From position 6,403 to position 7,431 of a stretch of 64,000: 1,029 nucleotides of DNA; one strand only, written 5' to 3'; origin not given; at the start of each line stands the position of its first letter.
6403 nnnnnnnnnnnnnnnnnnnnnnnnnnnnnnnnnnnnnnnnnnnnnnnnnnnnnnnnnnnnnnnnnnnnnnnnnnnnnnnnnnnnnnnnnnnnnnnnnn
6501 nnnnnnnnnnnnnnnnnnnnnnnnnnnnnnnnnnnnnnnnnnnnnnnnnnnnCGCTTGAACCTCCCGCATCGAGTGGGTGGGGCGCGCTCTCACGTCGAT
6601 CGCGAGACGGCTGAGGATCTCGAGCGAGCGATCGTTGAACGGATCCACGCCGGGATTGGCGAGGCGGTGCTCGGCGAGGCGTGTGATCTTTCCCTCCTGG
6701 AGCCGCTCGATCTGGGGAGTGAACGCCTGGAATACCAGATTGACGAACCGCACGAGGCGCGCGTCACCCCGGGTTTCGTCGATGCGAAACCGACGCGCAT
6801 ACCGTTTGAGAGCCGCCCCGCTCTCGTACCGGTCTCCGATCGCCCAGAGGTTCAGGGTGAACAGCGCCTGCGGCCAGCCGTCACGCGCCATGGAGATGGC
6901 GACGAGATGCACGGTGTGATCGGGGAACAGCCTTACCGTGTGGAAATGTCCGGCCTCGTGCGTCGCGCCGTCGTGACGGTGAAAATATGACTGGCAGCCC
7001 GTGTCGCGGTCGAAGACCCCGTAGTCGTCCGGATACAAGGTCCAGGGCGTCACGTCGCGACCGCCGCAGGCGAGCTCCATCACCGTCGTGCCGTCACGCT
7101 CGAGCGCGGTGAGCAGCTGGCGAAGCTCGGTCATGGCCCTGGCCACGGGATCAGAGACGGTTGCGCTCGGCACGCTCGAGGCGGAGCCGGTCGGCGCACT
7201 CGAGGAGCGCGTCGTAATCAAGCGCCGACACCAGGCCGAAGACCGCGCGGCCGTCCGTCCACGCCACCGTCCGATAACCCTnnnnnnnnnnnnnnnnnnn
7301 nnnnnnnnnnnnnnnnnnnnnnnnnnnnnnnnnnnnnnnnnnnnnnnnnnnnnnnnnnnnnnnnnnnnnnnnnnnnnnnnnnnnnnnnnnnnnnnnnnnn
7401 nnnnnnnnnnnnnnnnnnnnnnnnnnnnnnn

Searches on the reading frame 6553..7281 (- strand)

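Call 52: search_protein_families(library=pfam, proteins=[window:6553-7281:-], max_evalue=0.00001)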
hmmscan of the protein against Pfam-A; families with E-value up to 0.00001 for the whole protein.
window:6553-7281:- (243 aa): 1 family
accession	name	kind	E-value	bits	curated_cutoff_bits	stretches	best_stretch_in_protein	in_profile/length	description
PF22308.1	DUF6969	-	4.5e-34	118.2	27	1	48-228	2-201/201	Domain of unknown function (DUF6969)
